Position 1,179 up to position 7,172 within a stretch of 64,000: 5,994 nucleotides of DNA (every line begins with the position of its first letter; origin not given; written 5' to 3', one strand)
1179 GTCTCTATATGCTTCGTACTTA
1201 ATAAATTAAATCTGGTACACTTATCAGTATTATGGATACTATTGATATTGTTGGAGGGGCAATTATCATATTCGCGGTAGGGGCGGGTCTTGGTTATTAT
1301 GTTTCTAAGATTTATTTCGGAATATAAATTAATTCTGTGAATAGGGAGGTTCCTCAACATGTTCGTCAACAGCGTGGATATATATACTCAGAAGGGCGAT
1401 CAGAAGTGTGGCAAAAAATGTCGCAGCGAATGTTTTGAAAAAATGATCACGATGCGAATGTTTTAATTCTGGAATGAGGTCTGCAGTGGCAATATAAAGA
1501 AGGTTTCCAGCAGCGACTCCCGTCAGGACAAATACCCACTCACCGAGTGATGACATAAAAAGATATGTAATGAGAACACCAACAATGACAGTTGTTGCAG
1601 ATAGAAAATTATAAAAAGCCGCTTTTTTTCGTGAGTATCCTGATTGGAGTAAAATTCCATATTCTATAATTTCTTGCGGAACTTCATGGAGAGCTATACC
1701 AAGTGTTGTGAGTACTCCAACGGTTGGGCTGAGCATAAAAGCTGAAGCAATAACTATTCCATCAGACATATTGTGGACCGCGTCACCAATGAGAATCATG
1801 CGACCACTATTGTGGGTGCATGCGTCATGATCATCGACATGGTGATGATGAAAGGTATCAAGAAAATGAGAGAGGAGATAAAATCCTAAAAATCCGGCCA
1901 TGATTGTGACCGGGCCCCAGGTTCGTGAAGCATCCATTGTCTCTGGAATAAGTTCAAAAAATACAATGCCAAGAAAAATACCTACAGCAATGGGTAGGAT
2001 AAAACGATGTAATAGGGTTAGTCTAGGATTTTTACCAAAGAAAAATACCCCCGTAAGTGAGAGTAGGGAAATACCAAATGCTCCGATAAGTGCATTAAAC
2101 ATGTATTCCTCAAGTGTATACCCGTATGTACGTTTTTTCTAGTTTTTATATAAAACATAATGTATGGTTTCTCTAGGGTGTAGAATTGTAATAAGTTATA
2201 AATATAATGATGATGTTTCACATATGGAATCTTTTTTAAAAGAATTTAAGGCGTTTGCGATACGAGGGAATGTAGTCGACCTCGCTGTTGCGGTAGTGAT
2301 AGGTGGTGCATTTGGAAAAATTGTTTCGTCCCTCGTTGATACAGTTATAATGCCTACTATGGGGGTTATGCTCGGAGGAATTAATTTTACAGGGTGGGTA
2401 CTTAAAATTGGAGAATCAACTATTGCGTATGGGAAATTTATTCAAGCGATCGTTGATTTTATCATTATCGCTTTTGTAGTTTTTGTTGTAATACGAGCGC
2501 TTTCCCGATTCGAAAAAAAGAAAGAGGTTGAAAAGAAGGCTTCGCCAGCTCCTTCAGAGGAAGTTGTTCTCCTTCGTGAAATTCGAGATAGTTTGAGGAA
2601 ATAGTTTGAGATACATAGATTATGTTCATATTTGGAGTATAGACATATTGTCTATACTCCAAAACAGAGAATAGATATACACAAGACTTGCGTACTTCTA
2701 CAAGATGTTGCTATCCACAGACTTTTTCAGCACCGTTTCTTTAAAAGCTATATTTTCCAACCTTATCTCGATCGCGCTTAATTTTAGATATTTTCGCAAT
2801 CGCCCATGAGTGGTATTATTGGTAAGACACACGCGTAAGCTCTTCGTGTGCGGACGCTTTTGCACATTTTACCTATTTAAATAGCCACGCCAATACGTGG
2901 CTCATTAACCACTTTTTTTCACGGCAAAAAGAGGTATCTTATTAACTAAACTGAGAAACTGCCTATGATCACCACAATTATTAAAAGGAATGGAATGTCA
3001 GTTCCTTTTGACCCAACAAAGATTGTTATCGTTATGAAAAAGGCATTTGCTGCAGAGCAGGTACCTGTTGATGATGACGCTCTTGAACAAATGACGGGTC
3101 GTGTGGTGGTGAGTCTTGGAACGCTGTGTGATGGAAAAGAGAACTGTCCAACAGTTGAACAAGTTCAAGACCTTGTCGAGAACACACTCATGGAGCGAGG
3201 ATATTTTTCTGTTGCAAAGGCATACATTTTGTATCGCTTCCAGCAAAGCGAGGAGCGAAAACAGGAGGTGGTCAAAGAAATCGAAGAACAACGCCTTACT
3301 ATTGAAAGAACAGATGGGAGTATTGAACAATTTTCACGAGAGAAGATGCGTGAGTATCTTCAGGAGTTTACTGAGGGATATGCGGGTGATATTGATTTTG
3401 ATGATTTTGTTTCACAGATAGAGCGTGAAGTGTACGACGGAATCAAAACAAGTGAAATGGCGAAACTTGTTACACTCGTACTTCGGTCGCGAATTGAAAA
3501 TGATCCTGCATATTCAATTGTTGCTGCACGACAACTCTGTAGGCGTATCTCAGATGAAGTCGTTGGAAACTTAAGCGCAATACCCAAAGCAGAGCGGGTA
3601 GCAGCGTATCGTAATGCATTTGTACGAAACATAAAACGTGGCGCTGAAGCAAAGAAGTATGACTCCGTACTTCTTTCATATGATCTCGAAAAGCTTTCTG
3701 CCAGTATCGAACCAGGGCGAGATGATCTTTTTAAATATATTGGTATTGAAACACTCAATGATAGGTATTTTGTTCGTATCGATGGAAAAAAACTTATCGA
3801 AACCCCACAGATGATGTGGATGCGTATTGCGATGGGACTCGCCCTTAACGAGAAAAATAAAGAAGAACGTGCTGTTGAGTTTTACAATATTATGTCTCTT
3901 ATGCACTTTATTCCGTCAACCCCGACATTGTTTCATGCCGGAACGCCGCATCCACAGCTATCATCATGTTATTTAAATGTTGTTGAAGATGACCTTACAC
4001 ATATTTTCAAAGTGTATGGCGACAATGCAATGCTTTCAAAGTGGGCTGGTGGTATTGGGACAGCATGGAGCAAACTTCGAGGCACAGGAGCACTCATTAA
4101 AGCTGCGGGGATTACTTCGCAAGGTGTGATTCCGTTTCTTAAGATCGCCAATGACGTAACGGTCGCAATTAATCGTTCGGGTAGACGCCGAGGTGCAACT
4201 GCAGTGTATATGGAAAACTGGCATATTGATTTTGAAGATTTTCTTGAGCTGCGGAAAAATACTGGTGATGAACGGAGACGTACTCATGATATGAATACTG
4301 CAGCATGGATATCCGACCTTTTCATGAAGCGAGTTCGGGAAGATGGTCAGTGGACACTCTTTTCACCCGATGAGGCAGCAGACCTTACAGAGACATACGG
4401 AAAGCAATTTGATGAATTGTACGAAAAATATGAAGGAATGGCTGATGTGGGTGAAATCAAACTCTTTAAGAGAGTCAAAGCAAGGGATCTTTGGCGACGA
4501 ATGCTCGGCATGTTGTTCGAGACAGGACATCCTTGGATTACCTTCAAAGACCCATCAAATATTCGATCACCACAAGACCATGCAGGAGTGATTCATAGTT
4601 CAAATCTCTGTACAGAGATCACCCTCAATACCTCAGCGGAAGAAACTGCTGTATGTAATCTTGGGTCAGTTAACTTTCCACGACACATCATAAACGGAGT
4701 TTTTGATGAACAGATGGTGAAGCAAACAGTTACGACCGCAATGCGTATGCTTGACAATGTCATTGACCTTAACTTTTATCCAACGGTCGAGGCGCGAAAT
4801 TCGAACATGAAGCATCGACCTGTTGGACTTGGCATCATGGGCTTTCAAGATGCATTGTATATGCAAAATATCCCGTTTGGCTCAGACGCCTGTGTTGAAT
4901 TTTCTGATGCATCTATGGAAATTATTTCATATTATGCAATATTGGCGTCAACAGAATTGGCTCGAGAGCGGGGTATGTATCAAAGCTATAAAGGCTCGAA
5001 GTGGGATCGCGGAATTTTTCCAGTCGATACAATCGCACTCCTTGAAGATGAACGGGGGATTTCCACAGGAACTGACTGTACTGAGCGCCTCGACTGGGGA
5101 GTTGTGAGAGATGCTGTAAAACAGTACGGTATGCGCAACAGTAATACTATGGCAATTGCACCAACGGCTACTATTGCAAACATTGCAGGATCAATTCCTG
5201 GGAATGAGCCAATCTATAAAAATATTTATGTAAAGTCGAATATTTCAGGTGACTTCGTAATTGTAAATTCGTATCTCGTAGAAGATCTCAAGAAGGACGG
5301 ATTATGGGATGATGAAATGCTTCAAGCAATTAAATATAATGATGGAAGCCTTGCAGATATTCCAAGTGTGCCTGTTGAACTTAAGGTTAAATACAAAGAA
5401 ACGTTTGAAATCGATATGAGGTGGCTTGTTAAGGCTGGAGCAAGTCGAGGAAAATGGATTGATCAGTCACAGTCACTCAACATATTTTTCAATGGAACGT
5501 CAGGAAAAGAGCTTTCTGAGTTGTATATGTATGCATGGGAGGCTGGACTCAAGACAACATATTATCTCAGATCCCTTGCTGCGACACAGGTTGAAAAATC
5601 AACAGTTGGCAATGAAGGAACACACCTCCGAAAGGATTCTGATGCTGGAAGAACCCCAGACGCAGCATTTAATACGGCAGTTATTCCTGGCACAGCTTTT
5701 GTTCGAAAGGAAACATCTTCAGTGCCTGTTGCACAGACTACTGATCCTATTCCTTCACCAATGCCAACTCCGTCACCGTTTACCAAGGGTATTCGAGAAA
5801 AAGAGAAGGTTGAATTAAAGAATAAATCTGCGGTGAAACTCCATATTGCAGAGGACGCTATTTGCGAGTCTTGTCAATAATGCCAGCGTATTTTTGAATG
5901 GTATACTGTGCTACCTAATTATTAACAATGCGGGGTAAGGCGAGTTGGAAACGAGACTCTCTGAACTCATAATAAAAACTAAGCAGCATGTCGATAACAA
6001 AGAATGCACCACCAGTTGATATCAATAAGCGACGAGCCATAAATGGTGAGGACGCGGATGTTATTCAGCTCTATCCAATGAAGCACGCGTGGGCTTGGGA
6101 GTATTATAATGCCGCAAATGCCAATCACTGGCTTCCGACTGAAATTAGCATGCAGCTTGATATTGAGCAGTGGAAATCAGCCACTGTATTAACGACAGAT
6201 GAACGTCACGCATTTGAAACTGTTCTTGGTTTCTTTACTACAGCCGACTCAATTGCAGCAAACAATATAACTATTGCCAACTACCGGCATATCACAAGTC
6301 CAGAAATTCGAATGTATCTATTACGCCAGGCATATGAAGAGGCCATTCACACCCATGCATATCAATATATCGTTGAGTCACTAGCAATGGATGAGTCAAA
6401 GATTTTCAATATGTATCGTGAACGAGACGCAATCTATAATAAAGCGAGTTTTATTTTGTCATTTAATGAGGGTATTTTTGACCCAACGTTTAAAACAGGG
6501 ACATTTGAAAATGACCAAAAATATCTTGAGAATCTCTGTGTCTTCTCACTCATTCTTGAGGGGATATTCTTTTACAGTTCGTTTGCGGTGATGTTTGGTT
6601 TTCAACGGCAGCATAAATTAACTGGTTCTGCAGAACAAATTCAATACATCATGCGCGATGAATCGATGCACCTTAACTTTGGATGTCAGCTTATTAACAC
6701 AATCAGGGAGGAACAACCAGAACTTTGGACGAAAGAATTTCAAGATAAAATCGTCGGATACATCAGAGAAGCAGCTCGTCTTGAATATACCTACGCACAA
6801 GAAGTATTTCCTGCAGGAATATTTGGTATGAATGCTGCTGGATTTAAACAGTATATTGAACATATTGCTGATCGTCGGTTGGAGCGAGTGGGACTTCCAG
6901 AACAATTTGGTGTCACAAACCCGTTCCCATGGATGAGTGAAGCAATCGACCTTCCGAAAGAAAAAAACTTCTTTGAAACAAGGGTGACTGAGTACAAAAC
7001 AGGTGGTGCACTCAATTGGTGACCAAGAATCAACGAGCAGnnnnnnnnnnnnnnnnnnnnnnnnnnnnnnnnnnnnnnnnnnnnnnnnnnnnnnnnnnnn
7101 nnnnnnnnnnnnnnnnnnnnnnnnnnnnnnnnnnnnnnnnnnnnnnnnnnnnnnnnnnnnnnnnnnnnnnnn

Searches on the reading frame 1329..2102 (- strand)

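Call 34: search_protein_families(library=pfam, proteins=[window:1329-2102:-], max_evalue=0.001)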
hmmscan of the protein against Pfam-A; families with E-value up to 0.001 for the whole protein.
window:1329-2102:- (257 aa): 1 family
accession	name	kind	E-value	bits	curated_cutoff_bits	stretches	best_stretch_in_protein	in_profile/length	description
PF02535.28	Zip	-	3.8e-30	105.7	35.1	2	91-237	169-321/323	ZIP Zinc transporter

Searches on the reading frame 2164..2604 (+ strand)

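Call 34: search_protein_families(library=pfam, proteins=[window:2164-2604:+], max_evalue=0.001)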
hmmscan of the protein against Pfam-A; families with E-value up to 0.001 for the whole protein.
window:2164-2604:+ (146 aa): 1 family
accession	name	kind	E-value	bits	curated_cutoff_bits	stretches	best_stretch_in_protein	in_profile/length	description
PF01741.23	MscL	-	1.1e-42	145.7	27.4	1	24-144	1-122/123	Large-conductance mechanosensitive channel, MscL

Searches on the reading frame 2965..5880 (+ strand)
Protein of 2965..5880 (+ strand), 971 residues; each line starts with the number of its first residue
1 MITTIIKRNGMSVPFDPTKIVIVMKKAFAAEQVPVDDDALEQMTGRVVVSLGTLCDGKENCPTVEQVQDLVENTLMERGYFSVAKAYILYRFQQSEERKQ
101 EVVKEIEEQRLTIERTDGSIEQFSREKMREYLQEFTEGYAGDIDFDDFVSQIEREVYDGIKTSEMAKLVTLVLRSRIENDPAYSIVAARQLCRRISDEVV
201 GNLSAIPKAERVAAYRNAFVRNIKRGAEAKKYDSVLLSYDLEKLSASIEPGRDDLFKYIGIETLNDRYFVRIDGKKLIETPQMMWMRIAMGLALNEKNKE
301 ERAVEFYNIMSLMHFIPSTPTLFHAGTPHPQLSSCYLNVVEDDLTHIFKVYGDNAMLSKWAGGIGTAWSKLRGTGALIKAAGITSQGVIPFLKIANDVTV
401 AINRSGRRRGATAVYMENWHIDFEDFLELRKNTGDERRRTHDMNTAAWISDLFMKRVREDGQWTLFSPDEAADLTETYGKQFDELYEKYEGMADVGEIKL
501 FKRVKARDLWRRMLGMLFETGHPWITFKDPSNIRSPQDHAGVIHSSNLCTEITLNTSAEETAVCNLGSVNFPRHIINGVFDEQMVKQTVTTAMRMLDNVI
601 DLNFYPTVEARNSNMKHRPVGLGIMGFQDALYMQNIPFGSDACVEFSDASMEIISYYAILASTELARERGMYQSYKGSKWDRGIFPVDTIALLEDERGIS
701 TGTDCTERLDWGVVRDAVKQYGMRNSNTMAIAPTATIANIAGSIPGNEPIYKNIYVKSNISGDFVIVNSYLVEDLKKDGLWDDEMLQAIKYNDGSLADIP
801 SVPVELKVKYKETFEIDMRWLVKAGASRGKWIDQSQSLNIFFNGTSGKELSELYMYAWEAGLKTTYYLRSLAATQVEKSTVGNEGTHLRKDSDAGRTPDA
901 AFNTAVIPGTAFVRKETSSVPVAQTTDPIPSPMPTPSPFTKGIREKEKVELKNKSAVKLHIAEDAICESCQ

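Call 34: search_protein_families(library=pfam, proteins=[window:2965-5880:+], max_evalue=0.001)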
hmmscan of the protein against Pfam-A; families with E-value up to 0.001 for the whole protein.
window:2965-5880:+ (971 aa): 3 families
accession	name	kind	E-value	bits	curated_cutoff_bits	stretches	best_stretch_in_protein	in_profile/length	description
PF02867.20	Ribonuc_red_lgC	-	7.9e-185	615.9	23.9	1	333-868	1-523/523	Ribonucleotide reductase, barrel domain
PF03477.21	ATP-cone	-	1.4e-31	109.3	25.8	2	4-95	2-87/88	ATP cone domain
PF00317.26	Ribonuc_red_lgN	-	4.3e-25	88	28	1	255-329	2-76/77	Ribonucleotide reductase, all-alpha domain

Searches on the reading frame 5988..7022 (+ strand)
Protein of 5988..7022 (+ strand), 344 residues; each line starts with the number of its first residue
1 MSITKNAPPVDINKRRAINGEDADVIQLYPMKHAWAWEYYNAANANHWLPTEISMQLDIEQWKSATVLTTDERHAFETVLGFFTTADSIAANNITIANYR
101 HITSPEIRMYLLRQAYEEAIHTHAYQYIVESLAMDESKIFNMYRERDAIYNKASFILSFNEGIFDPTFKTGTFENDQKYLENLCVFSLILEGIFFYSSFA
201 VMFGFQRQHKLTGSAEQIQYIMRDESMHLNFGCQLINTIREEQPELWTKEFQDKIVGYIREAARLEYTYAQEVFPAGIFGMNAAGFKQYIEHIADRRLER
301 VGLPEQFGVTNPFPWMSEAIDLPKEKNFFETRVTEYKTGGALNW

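Call 34: search_protein_families(library=pfam, proteins=[window:5988-7022:+], max_evalue=0.001)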
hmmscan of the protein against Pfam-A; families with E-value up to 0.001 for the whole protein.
window:5988-7022:+ (344 aa): 1 family
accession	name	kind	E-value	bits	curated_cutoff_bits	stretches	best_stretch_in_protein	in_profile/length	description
PF00268.27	Ribonuc_red_sm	-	9.9e-88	294.6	33.6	1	26-312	2-281/281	Ribonucleotide reductase, small chain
